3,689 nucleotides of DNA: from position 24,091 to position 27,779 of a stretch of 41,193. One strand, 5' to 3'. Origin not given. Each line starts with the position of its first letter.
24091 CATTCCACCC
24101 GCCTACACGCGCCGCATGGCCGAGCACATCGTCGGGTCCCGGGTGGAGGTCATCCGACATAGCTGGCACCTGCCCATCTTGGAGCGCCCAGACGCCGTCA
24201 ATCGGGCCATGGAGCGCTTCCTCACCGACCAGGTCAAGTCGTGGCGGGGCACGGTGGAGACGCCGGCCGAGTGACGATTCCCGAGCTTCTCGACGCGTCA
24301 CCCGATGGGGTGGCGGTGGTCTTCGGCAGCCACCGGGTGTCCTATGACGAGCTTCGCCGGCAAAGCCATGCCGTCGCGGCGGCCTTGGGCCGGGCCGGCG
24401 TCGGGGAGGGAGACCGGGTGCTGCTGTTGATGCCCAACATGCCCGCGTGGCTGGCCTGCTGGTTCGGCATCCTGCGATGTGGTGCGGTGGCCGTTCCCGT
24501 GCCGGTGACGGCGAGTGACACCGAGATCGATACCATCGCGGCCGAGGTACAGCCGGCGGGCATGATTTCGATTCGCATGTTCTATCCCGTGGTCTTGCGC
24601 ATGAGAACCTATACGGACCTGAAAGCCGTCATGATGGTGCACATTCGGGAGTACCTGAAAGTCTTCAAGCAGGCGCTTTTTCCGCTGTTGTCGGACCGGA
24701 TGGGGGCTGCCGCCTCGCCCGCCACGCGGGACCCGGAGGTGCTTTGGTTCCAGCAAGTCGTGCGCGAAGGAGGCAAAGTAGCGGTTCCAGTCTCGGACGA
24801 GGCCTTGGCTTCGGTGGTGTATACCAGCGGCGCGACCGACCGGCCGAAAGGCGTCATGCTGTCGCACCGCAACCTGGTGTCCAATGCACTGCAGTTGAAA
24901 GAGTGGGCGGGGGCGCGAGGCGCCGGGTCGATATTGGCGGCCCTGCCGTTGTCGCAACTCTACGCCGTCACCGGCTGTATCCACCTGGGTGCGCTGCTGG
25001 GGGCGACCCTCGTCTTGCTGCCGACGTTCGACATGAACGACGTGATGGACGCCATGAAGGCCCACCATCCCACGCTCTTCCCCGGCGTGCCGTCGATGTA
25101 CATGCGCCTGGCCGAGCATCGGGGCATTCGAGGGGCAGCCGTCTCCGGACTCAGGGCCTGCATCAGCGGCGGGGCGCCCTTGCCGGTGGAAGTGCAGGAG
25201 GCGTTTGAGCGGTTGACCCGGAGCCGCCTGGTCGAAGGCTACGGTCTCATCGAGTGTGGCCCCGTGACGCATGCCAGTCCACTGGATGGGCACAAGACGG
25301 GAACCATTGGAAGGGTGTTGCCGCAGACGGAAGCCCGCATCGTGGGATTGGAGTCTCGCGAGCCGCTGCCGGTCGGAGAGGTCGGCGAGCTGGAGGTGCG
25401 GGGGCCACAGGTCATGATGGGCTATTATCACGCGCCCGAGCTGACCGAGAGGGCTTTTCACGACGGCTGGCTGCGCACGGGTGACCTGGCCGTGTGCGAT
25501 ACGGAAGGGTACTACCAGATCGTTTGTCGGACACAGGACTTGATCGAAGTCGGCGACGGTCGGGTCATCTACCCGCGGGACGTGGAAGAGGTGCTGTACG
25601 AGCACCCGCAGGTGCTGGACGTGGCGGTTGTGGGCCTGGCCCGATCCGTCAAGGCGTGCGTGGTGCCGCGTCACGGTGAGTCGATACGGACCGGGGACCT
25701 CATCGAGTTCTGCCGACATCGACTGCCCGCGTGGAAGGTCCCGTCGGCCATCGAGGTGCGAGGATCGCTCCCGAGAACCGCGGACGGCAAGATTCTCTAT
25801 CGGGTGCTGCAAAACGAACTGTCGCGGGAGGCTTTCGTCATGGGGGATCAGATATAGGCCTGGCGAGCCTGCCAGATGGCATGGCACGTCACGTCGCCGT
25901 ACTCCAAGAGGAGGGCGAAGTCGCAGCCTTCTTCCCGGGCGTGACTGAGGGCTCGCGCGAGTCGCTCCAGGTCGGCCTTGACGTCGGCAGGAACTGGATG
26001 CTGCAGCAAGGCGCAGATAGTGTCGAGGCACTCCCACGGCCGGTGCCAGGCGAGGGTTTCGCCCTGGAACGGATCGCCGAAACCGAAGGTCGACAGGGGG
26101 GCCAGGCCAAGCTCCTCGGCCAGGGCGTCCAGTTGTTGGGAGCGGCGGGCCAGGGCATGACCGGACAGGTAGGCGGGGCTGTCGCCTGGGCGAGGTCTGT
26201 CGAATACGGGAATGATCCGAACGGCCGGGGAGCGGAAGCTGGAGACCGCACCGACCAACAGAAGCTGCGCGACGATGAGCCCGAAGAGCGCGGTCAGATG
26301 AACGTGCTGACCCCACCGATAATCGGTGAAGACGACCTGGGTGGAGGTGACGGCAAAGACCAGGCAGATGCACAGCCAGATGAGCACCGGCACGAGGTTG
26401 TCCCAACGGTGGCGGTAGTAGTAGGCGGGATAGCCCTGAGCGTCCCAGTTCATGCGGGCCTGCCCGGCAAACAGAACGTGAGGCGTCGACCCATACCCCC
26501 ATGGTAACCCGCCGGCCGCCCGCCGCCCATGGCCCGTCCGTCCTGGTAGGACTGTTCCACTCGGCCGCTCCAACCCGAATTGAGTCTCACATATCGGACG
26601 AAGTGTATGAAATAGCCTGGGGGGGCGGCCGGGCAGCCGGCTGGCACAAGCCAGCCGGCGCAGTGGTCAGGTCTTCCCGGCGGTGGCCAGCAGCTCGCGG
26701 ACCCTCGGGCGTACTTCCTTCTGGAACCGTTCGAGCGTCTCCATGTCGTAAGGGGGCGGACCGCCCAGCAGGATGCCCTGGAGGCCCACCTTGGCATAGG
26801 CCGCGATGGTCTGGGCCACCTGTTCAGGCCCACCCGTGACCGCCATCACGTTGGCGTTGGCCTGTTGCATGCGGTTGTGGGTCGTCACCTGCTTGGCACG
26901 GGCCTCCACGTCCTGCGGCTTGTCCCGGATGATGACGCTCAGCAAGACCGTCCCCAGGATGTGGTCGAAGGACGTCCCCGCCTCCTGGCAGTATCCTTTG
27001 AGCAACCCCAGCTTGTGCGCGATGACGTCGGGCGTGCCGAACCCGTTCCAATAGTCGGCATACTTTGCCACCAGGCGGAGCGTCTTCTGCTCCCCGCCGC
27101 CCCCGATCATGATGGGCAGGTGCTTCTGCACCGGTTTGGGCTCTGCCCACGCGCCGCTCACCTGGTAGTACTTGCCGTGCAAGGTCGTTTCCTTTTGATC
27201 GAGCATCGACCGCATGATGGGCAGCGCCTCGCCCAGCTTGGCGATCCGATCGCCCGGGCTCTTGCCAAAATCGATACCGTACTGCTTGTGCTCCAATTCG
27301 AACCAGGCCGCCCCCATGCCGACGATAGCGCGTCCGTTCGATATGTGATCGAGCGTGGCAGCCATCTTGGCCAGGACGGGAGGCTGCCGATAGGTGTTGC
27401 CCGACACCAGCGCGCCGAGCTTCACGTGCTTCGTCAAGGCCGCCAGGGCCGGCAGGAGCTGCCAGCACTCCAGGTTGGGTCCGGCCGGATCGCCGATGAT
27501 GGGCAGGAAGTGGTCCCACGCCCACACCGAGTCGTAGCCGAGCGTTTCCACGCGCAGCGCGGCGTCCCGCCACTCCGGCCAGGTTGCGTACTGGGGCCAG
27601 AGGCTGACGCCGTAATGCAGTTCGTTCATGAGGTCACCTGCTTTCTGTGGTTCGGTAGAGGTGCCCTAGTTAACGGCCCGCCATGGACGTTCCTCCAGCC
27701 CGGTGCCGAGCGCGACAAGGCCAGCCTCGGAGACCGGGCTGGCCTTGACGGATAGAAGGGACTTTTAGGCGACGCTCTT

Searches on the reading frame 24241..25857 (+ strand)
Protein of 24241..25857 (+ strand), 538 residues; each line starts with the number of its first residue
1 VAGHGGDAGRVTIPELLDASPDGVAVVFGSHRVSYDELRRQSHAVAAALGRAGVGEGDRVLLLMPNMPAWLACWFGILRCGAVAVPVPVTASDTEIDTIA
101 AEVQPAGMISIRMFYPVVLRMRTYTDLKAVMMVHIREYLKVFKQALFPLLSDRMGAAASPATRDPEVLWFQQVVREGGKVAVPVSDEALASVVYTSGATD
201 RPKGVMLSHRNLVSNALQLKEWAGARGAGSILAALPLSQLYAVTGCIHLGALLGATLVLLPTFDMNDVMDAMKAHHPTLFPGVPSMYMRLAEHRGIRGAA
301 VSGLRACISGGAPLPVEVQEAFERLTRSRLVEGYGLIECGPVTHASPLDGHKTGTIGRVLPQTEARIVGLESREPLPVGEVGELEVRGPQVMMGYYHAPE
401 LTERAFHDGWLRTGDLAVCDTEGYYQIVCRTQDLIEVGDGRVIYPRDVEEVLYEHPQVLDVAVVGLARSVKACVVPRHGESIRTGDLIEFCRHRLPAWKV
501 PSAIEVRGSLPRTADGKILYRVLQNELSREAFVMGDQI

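Call 19: search_protein_families(library=pfam, proteins=[window:24241-25857:+], max_evalue=0.001)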
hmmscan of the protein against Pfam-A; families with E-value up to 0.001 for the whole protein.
window:24241-25857:+ (538 aa): 2 families
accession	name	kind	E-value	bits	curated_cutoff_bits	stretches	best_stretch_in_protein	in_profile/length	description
PF00501.34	AMP-binding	-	1.2e-82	278.3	29.9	1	19-396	7-384/384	AMP-binding enzyme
PF13193.12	AMP-binding_C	-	1.4e-13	52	24.5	1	448-517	2-76/76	AMP-binding enzyme C-terminal domain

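Call 89: search_protein_families(library=ncbifam, proteins=[window:24241-25857:+], max_evalue=0.00001)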
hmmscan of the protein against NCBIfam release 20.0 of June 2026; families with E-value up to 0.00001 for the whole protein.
window:24241-25857:+ (538 aa): 106 families (the best 25 are shown)
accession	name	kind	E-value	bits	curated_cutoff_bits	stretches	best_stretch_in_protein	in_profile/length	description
NF004114.0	PRK05605.1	equivalog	1e-114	384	766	1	19-530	46-572/575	long-chain-fatty-acid--CoA ligase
NF004837.0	PRK06187.1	subfamily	1.7e-110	369.8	476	1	18-530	19-525/531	long-chain-fatty-acid--CoA ligase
NF005220.0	PRK06710.1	equivalog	3.3e-107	358.9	1116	1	21-529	38-555/563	long-chain-fatty-acid--CoA ligase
NF006181.0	PRK08314.1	subfamily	2.8e-96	323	705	1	21-528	38-555/563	long-chain-fatty-acid--CoA ligase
NF006182.0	PRK08316.1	subfamily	3.3e-88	296.4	663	1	20-529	24-519/523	fatty acyl-CoA synthetase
NF005702.0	PRK07514.1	subfamily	5.4e-85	285.6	558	2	181-527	151-500/506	malonyl-CoA synthase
NF005463.0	PRK07059.1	subfamily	2.2e-84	283.9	869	1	27-525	43-554/557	long-chain-fatty-acid--CoA ligase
NF006523.0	PRK08974.1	equivalog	5.1e-83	279.1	884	1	24-527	40-553/561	long-chain-fatty-acid--CoA ligase FadD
NF004229.0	PRK05677.1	subfamily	1.2e-81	274.9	879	1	32-528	49-556/563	long-chain-fatty-acid--CoA ligase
NF005801.1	PRK07656.1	equivalog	1.7e-77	261.2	657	1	13-523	3-499/500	FadD3 family acyl-CoA ligase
NF009233.0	PRK12583.1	subfamily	1e-74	251.9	832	1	19-523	30-546/558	fatty acid CoA ligase family protein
NF009139.0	PRK12492.1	equivalog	2.6e-72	244.1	1018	1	32-525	49-560/562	long-chain-fatty-acid--CoA ligase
TIGR03205.1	pimA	equivalog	3.4e-71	240.3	705.6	1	10-518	20-535/541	dicarboxylate--CoA ligase PimA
NF004822.0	PRK06178.1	equivalog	2.8e-69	234.2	782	1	19-528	49-568/571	acyl-CoA synthetase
NF006442.0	PRK08751.1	equivalog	6.3e-69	232.8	1023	1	32-525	50-556/560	long-chain fatty acid--CoA ligase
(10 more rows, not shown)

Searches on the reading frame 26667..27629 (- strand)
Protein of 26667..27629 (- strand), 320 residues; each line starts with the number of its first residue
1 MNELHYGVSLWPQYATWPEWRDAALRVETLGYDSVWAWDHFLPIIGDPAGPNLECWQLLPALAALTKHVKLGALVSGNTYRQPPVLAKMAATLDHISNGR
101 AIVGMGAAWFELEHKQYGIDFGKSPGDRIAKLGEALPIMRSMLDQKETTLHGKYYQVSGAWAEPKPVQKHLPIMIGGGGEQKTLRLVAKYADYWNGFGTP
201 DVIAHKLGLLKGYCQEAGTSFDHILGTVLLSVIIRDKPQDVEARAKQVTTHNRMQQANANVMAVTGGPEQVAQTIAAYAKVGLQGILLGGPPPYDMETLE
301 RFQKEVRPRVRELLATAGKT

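Call 3: search_protein_families(library=pfam, proteins=[window:26667-27629:-], max_evalue=1)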
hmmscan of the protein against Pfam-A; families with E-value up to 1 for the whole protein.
window:26667-27629:- (320 aa): 2 families
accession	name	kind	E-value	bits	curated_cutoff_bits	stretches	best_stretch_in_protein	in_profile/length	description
PF00296.26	Bac_luciferase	-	5e-45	154.7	27.9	1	14-283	17-312/314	Luciferase-like monooxygenase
PF13458.12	Peripla_BP_6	-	0.016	15.3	31.7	1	251-301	183-234/343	Periplasmic binding protein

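Call 4: search_protein_families(library=ncbifam, proteins=[window:26667-27629:-], max_evalue=1)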
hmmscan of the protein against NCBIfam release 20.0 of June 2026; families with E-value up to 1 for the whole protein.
window:26667-27629:- (320 aa): 33 families (the best 25 are shown)
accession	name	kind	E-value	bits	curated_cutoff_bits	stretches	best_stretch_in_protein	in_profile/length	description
TIGR03560.1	F420_Rv1855c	subfamily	4.2e-72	242.6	231.4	1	13-228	9-226/227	TIGR03560 family F420-dependent LLM class oxidoreductase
TIGR03856.1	F420_MSMEG_2906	subfamily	4.4e-63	213.1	243.7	1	6-230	3-210/249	LLM class F420-dependent oxidoreductase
TIGR03619.1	F420_Rv2161c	subfamily_domain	1.8e-40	139.1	166.9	1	22-286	2-243/247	TIGR03619 family F420-dependent LLM class oxidoreductase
TIGR03621.1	F420_MSMEG_2516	subfamily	1.3e-36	126.3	213.15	1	16-278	12-268/295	TIGR03621 family F420-dependent LLM class oxidoreductase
TIGR04021.1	LLM_DMSO2_sfnG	equivalog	1.8e-26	93.3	382.95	2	26-256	36-260/350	dimethylsulfone monooxygenase SfnG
NF002619.0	PRK02271.1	equivalog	2.3e-22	79.7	276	1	6-248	3-229/329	5,10-methylenetetrahydromethanopterin reductase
TIGR03612.1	RutA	equivalog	7e-22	78.4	498.3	1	52-267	64-276/355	pyrimidine utilization protein A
TIGR03555.1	F420_mer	equivalog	1.1e-21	77.6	348.7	1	28-232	22-212/325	5,10-methylenetetrahydromethanopterin reductase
TIGR03571.1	lucif_BA3436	subfamily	2.4e-21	76.3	303.9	1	22-183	35-194/304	TIGR03571 family LLM class oxidoreductase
TIGR03565.1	alk_sulf_monoox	equivalog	9.3e-21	74.2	518.2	2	53-251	53-246/346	FMNH2-dependent alkanesulfonate monooxygenase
TIGR03557.1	F420_G6P_family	subfamily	2e-19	69.9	210.4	1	23-197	18-188/316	TIGR03557 family F420-dependent LLM class oxidoreductase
NF001939.1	PRK00719.1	subfamily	2.1e-19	69.6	510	2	54-250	54-245/373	alkanesulfonate monooxygenase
TIGR03860.1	FMN_nitrolo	subfamily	7.4e-18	64.6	279.7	2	51-102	69-119/422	NtaA/DmoA family FMN-dependent monooxygenase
TIGR03559.1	F420_Rv3520c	subfamily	2.4e-16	59.7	335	1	21-201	16-194/325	LLM class F420-dependent oxidoreductase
TIGR04024.1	F420_NP1902A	hypoth_equivalog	1.3e-15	57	345.4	1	22-248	19-231/330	TIGR04024 family LLM class F420-dependent oxidoreductase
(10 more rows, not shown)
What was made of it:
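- The neighbour's family hits all fall below the curated cut-offs (calls 3, 4).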

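Call 25: find_related_loci(query=window:26667-27629:-, collection=genome_contigs, flank=6000)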
Query window:26667-27629:- (320 aa) in genome_contigs; peptide patterns used: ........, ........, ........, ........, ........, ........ (x = any residue, [..] = any of these).
471 stretches matched a pattern; 452 encode a relative of the query (tblastn E <= 1e-3); the best 80 are kept; 80 distinct loci.
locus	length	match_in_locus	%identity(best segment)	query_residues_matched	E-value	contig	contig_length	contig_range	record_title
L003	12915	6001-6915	53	6-313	8e-106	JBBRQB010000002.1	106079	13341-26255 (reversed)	MAG: Candidatus Limnocylindria bacterium isolate metawrap_la1_12 W_la1_12_k141_729376L_106079_cov_13.9994, whole genome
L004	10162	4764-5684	50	6-315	1e-100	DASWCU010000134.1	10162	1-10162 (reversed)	MAG TPA_asm: Candidatus Limnocylindria bacterium isolate SMAG_U2717 k141_1266822, whole genome shotgun sequence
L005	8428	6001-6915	51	6-313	1e-101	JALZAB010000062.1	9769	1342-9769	MAG: Chloroflexota bacterium isolate KAP bin80 SD1490-92_k127_1118952, whole genome shotgun sequence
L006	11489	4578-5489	49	2-307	1e-93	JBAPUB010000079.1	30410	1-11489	MAG: Actinomycetes bacterium isolate MFD02847_ilm_asm_bin1 k127_142925, whole genome shotgun sequence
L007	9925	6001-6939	47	1-310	1e-89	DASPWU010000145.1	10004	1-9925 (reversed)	MAG TPA_asm: Candidatus Limnocylindria bacterium isolate SMAG_U11549 k141_476681, whole genome shotgun sequence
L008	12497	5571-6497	45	1-310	4e-89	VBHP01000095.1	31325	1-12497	MAG: Chloroflexi bacterium isolate CF_107 14_1009_16_30cm_scaffold_1608, whole genome shotgun sequence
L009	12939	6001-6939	47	1-310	1e-87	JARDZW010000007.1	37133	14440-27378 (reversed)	MAG: Chloroflexota bacterium isolate C_No_T0_bin.2 scaffold_84, whole genome shotgun sequence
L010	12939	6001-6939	46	1-310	2e-87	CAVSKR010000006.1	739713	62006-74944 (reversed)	MAG: uncultured Chloroflexia bacterium isolate MFD09206.bin.1.191 genome assembly, contig: contig_6781, whole genome sho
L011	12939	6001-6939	45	1-310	2e-85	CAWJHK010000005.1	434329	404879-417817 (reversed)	MAG: uncultured Chloroflexia bacterium isolate MFD00392.bin.4.906 genome assembly, contig: contig_29543, whole genome sh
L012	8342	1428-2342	44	2-308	5e-85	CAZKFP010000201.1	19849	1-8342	MAG TPA_asm: uncultured Steroidobacteraceae bacterium isolate binchicken_co31_383 genome assembly, contig: k141_4396036,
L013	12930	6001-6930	45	2-308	3e-85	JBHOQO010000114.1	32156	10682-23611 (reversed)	MAG: Chloroflexota bacterium isolate A0_19 coassembly_Ak141_726773, whole genome shotgun sequence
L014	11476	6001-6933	46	1-308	2e-84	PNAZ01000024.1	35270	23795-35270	MAG: Chloroflexi bacterium isolate palsa_1033 73.20110800_P1M.33_contig_21557, whole genome shotgun sequence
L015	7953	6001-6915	47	2-308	9e-84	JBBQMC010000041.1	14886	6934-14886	MAG: Candidatus Limnocylindria bacterium isolate Co_metawrap_446 Cmw_446_k141_17423931_length_14886_cov_9.0000, whole ge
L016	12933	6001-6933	46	1-308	2e-83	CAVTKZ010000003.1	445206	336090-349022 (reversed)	MAG: uncultured Chloroflexia bacterium isolate MFD06714.bin.2.165 genome assembly, contig: contig_24092, whole genome sh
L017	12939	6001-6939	46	1-310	3e-83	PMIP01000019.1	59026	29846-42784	MAG: Chloroflexi bacterium isolate fen_1051 73.20120600_E3D.26_contig_37509, whole genome shotgun sequence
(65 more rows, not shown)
